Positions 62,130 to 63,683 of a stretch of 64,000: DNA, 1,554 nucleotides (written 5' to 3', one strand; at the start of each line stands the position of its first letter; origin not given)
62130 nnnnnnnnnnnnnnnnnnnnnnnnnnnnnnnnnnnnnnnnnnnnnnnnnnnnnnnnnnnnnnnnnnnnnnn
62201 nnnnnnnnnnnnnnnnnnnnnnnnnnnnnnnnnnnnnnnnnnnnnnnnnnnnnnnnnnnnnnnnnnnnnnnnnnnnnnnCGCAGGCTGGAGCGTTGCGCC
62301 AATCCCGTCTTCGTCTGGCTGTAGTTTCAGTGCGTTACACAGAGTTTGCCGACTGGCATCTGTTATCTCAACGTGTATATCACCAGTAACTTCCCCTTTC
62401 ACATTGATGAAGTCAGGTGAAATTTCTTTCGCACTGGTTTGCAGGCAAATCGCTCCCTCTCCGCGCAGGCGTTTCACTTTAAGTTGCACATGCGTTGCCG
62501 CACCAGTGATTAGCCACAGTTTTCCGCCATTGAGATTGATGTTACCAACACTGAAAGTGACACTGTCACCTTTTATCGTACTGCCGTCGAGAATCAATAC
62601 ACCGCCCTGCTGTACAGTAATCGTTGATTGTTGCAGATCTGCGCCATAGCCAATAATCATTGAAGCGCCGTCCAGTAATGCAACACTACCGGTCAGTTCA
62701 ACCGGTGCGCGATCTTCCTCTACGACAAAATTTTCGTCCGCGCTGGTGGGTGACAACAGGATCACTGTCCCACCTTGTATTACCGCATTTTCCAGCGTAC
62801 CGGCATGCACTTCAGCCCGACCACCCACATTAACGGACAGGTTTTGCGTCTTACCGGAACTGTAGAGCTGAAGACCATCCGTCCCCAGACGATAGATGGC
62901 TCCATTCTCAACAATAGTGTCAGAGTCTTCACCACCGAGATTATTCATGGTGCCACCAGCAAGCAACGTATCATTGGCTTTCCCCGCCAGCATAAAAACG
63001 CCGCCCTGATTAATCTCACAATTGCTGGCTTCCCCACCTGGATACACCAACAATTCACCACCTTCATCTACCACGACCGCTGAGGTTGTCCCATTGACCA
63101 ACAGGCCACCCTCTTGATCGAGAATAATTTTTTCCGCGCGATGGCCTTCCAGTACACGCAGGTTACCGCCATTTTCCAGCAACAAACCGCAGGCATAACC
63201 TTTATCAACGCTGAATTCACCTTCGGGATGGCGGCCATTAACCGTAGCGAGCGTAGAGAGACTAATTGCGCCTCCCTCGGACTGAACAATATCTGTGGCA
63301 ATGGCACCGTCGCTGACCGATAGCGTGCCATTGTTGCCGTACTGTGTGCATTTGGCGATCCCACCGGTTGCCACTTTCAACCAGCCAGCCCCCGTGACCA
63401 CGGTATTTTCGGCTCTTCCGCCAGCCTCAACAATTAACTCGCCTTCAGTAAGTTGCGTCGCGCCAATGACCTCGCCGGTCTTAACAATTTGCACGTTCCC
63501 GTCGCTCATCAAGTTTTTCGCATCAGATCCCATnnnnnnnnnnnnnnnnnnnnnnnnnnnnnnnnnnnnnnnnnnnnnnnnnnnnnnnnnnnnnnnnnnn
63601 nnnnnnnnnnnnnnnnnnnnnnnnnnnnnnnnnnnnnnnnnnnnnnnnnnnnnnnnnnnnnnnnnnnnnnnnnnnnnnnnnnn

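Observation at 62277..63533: ydhQ encodes an autotransporter-passenger-like beta-helix with no visible secretion signal or translocator domain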

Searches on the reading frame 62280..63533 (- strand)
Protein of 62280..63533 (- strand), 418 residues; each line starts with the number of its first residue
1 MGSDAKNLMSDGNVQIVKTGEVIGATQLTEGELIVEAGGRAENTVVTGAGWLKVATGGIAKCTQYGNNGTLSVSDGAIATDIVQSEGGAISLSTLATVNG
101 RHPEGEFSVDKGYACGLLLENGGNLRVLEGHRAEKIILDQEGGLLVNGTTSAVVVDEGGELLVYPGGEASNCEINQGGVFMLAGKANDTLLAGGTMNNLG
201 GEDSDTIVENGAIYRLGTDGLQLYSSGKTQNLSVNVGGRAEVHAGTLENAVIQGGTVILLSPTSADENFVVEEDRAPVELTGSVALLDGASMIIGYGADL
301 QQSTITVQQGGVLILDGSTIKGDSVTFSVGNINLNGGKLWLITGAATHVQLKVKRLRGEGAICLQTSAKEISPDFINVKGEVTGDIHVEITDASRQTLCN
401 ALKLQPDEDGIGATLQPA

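Call 3: search_protein_families(library=pfam, proteins=[window:62280-63533:-], max_evalue=1)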
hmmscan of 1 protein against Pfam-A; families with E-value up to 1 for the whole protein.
window:62280-63533:- (418 aa): 2 families
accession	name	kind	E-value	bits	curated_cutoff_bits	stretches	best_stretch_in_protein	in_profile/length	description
PF16168.11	AIDA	-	5.8e-28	97.2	27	3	99-159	1-63/63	Adhesin of bacterial autotransporter system, probable stalk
PF03212.20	Pertactin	-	5.9e-06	26.7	22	1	329-403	1-78/121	Pertactin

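Call 4: search_protein_families(library=ncbifam, proteins=[window:62280-63533:-], max_evalue=1)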
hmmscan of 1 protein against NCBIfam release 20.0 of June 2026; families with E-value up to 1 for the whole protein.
window:62280-63533:- (418 aa): 5 families
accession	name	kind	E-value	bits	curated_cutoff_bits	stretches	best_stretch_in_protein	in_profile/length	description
NF007409.0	PRK09945.1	equivalog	2.5e-284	942.1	830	1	1-418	1-418/418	hypothetical protein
NF033177.1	auto_Ag43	equivalog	1.5e-25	89.6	1200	2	25-213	249-443/948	Ag43/Cah family autotransporter adhesin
NF033176.1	auto_AIDA-I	exception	7.5e-15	53.5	1200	2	15-144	555-685/1287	autotransporter adhesin AIDA-I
TIGR04415.1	O_hepto_targRPT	repeat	5.5e-11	42.3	30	2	149-179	1-31/38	strand-loop-strand repeat protein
NF040482.1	auto_BafA_Cterm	equivalog_domain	0.00029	19.4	700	2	222-391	25-203/643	BafA family autotransporter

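Call 7: find_homologous_proteins(query=window:62280-63533:-, max_evalue=0.00001)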
Query window:62280-63533:- (418 aa): 25 proteins with E <= 0.00001 among 8000 candidates.
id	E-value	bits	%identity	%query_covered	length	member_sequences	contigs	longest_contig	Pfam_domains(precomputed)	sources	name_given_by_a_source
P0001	2.9e-252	854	97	100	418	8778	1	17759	PF03212.21,PF16168.12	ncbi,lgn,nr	ncbi:hypothetical protein F0202_13035 [Shigella flexneri]|nr:hypothetical protein [Shigella flexneri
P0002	3.7e-248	841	99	95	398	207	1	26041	PF03212.21,PF16168.12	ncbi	ncbi:TPA: AIDA repeat-containing protein, partial [Escherichia coli]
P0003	1.9e-240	816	94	100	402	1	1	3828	PF03212.21,PF16168.12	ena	-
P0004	1.6e-237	806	90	100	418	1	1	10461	PF03212.21,PF16168.12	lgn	-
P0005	1.8e-237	806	90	100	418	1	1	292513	PF03212.21,PF16168.12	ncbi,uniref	ncbi:AIDA repeat-containing protein [Escherichia ruysiae]|uniref:AIDA repeat-containing protein n=1 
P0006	2.2e-237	805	90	100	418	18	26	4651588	PF03212.21,PF16168.12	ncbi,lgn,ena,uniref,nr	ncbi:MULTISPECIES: AIDA repeat-containing protein [Escherichia]|uniref:AIDA repeat-containing protei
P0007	1.2e-233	793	92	100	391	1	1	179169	PF03212.21,PF16168.12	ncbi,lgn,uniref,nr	ncbi:putative enzyme [Escherichia coli]|uniref:AIDA repeat-containing protein n=1 Tax=Escherichia co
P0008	1.2e-232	790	91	100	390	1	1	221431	PF03212.21,PF16168.12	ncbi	ncbi:TPA: AIDA repeat-containing protein [Escherichia coli]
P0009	7.3e-231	784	91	100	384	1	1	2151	PF03212.21,PF16168.12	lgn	-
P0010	2.1e-228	776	87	100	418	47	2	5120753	PF03212.21,PF16168.12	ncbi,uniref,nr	ncbi:AIDA repeat-containing protein [Escherichia sp. E4742]|uniref:AIDA repeat-containing protein n=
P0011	3.3e-227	772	83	85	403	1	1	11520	PF16168.12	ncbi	-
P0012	3.6e-226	769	89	100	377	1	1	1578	PF03212.21,PF16168.12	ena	-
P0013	4.3e-221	752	83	100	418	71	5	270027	PF03212.21,PF16168.12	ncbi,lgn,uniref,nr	ncbi:AIDA repeat-containing protein [Escherichia marmotae]|uniref:AIDA repeat-containing protein n=1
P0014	1.4e-219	747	88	100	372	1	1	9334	PF03212.21,PF16168.12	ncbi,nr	ncbi:hypothetical protein BWR13_13185 [Escherichia coli]|nr:hypothetical protein BWR13_13185 [Escher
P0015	1.6e-218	743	78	100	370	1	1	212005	PF03212.21,PF16168.12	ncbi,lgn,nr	ncbi:TPA: pertactin-like passenger domain-containing protein [Escherichia coli]|nr:hypothetical prot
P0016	8.5e-218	741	83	100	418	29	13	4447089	PF03212.21,PF16168.12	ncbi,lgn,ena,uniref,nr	ncbi:TPA: AIDA repeat-containing protein [Escherichia coli]|uniref:AIDA repeat-containing protein n=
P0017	4.0e-210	716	80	100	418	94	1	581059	PF03212.21,PF16168.12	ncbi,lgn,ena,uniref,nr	ncbi:AIDA repeat-containing protein [Escherichia albertii]|uniref:AIDA repeat-containing protein n=1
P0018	1.3e-183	628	72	100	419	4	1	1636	PF16168.12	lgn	-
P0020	3.6e-166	571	99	66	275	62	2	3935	PF16168.12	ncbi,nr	ncbi:TPA: AIDA repeat-containing protein, partial [Escherichia coli]|nr:AIDA repeat-containing prote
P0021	3.5e-158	545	98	64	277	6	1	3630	PF16168.12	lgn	-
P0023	6.9e-138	478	96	57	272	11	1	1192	PF16168.12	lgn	-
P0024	1.4e-124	434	87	57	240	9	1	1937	PF16168.12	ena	-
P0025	5.8e-121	422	100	49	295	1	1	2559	PF16168.12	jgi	jgi:autotransporter passenger strand-loop-strand repeat protein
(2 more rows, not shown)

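Call 17: search_protein_representatives(protein=window:62280-63533:-)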
Query: 418 residues. Proteins with E-value up to 0.001 (for the whole library): 536; up to 1e-10: 188; up to 1e-30: 22. The best 150 are listed.
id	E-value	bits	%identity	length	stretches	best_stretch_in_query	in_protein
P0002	1.2e-248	840.9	99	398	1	21-418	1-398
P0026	3.1e-75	269.9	38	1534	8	39-212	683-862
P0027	5.5e-70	252.6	72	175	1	48-221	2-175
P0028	1.4e-59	218.4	72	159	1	181-339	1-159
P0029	8.0e-52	192.8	85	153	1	1-110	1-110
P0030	6.3e-45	170.1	92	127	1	99-186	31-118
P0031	1.1e-44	169.3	89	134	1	86-176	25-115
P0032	7.0e-44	166.6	31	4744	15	27-181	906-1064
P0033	9.1e-42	159.7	95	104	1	52-136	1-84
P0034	2.7e-39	151.5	31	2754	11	26-195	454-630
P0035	1.4e-37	145.9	96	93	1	1-77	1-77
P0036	2.5e-37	145.0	33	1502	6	23-195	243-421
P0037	1.0e-36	143.1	99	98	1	181-254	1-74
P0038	7.4e-36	140.2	97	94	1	166-237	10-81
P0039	5.0e-35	137.5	28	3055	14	36-191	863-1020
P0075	8.5e-22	93.9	32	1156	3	31-339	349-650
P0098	2.1e-18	82.7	32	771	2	7-395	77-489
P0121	3.9e-16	75.3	30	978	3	170-399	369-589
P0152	3.9e-14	68.7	35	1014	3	2-295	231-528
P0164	2.0e-13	66.4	31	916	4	155-395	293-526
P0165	2.0e-13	66.3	28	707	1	165-395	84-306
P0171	4.0e-13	65.4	31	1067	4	170-399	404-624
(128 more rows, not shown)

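Call 21: search_protein_families(library=pfam, proteins=[P0026, P0098, P0121, P0164, P0165, P0171, P0075, P0152], max_evalue=0.001)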
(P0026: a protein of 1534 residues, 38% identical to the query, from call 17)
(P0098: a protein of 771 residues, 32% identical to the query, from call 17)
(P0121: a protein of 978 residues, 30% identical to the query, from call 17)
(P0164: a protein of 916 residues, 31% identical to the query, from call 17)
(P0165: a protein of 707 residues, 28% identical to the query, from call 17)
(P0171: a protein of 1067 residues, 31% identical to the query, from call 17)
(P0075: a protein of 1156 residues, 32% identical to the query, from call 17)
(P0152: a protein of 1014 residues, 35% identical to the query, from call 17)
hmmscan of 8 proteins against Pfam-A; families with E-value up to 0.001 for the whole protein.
P0026 (1534 aa): 4 families
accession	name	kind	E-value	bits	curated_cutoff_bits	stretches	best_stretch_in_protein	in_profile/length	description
PF16168.11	AIDA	-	2.4e-134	438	27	11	556-619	1-63/63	Adhesin of bacterial autotransporter system, probable stalk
PF18883.6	AC_1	-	4e-16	59.4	27.1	1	1072-1185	1-114/114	Autochaperone Domain Type 1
PF03212.20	Pertactin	-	8.6e-11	42.3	22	1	1077-1196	4-120/121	Pertactin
PF13018.11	ESPR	-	5.7e-10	39.9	25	1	1-47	1-47/50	Extended Signal Peptide of Type V secretion system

P0098 (771 aa): 3 families
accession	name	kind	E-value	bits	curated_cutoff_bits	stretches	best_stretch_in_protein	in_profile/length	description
PF16168.11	AIDA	-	9.9e-49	163.7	27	2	167-228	2-63/63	Adhesin of bacterial autotransporter system, probable stalk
PF03212.20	Pertactin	-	7.4e-46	155.5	22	1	414-538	2-120/121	Pertactin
PF03797.25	Autotransporter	-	1.3e-35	123.9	26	1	585-771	1-192/255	Autotransporter beta-domain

P0121 (978 aa): 2 families
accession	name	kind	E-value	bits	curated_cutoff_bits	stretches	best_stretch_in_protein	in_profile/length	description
PF03797.25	Autotransporter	-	2.3e-42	146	26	1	717-956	1-254/255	Autotransporter beta-domain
PF03212.20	Pertactin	-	4.1e-37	127.3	22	1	519-634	2-120/121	Pertactin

P0164 (916 aa): 3 families
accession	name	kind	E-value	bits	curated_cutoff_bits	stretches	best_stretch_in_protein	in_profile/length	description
PF03797.25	Autotransporter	-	3e-41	142.3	26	1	658-896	1-254/255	Autotransporter beta-domain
PF03212.20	Pertactin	-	4.1e-34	117.6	22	1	456-575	2-120/121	Pertactin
PF16168.11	AIDA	-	4e-05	24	27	0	173-209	13-49/63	Adhesin of bacterial autotransporter system, probable stalk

P0165 (707 aa): 2 families
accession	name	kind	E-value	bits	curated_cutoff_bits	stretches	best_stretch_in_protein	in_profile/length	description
PF03797.25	Autotransporter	-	2.5e-44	152.4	26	1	447-684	1-253/255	Autotransporter beta-domain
PF03212.20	Pertactin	-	5.6e-35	120.4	22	1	240-355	2-120/121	Pertactin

P0171 (1067 aa): 3 families
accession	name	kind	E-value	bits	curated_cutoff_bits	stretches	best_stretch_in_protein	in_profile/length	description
PF03797.25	Autotransporter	-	2.3e-37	129.6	26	1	802-1045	1-254/255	Autotransporter beta-domain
PF03212.20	Pertactin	-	1.6e-32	112.4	22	1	551-669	3-120/121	Pertactin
PF16168.11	AIDA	-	1.3e-06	28.8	27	0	268-305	11-48/63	Adhesin of bacterial autotransporter system, probable stalk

P0075 (1156 aa): 5 families
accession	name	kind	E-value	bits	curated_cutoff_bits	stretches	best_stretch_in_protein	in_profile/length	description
PF16168.11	AIDA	-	2.3e-58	194.5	27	6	419-481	2-63/63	Adhesin of bacterial autotransporter system, probable stalk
PF03797.25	Autotransporter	-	5.5e-23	82.5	26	1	871-1133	1-255/255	Autotransporter beta-domain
PF18883.6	AC_1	-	2.6e-14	53.6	27.1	1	675-796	1-114/114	Autochaperone Domain Type 1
PF03212.20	Pertactin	-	1.2e-11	45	22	1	678-807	2-120/121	Pertactin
PF13018.11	ESPR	-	5.6e-10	39.9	25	1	1-47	1-47/50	Extended Signal Peptide of Type V secretion system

P0152 (1014 aa): 5 families
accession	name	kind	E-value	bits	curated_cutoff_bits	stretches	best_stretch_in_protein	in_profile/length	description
PF16168.11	AIDA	-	2.6e-39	133.6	27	3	328-387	2-61/63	Adhesin of bacterial autotransporter system, probable stalk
PF03797.25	Autotransporter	-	1.5e-19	71.2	26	1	729-991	1-255/255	Autotransporter beta-domain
PF18883.6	AC_1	-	2e-18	66.9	27.1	1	508-623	1-114/114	Autochaperone Domain Type 1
PF03212.20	Pertactin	-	2.7e-15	56.8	22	1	515-634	7-120/121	Pertactin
PF13018.11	ESPR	-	3.4e-13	50.3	25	1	1-46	1-47/50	Extended Signal Peptide of Type V secretion system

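Call 24: find_related_loci(query=A1, collection=genome_contigs, flank=6000)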
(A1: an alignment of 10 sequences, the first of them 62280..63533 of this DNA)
Query A1 (418 aa) in genome_contigs; peptide patterns used: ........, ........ (x = any residue, [..] = any of these).
59 stretches matched a pattern; 5 encode a relative of the query (tblastn E <= 1e-3); 5 distinct loci.
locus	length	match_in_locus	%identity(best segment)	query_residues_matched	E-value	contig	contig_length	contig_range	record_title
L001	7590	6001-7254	95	1-418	0e+0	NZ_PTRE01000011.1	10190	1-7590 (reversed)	Escherichia sp. MOD1-EC7003 MOD1-EC7003_11_length_10190_cov_108, whole genome shotgun sequence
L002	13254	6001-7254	87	1-418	0e+0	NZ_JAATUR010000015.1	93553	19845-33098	Escherichia coli strain SCPM-O-B-8794 15length=93553, whole genome shotgun sequence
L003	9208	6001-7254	87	1-418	0e+0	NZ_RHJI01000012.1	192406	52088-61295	Escherichia sp. E1V33 1V33_12_consensus, whole genome shotgun sequence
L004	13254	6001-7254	87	1-418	0e+0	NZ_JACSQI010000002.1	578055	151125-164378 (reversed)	Escherichia whittamii strain Sa2BVA5 NODE_2_length_578055_cov_7.746463, whole genome shotgun sequence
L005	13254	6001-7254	81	1-418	0e+0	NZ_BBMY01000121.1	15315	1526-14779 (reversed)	Escherichia albertii NBRC 107761 = DSM 17582 strain NBRC 107761, whole genome shotgun sequence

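Call 25: find_encoding_contigs(protein=P0018, flank=6000, max_places=4)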
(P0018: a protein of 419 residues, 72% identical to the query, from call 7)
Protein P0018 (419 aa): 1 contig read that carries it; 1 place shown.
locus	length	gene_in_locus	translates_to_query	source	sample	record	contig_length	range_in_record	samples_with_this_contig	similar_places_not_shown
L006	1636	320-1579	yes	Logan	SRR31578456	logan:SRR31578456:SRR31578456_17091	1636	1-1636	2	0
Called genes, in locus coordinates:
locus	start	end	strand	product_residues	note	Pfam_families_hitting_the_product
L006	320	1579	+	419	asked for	PF16168:AIDA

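Call 26: find_encoding_contigs(protein=P0013, flank=6000, max_places=2)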
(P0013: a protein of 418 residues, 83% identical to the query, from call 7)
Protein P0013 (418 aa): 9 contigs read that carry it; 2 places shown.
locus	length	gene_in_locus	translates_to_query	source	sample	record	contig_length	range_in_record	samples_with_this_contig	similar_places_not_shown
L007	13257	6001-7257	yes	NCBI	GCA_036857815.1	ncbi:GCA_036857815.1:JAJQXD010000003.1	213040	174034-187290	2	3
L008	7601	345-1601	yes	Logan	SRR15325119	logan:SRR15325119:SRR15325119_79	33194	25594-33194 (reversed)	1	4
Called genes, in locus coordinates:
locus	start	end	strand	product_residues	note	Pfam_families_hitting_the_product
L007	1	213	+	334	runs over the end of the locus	PF01476:LysM, PF03734:YkuD, PF17969:Ldt_C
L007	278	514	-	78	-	PF04728:LPP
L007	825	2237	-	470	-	PF00224:PK, PF02887:PK_C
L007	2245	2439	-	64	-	PF23642:YnhH-like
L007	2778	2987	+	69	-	PF10965:DUF2767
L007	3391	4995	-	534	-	PF07992:Pyr_redox_2 (weak), PF13454:NAD_binding_9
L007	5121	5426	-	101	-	PF08803:ydhR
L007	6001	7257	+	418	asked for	PF16168:AIDA, PF03212:Pertactin (weak)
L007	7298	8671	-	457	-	PF01554:MatE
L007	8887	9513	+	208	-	PF00677:Lum_binding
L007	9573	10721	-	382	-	PF02353:CMAS, PF01135:PCMT (weak), PF01728:FtsJ (weak), PF13489:Methyltransf_23, PF13847:Methyltransf_31, PF08241:Methyltransf_11, PF08242:Methyltransf_12, PF13649:Methyltransf_25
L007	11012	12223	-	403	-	PF07690:MFS_1, PF00083:Sugar_tr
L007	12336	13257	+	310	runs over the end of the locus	PF00126:HTH_1, PF03466:LysR_substrate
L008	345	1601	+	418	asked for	PF16168:AIDA, PF03212:Pertactin (weak)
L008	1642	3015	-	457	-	PF01554:MatE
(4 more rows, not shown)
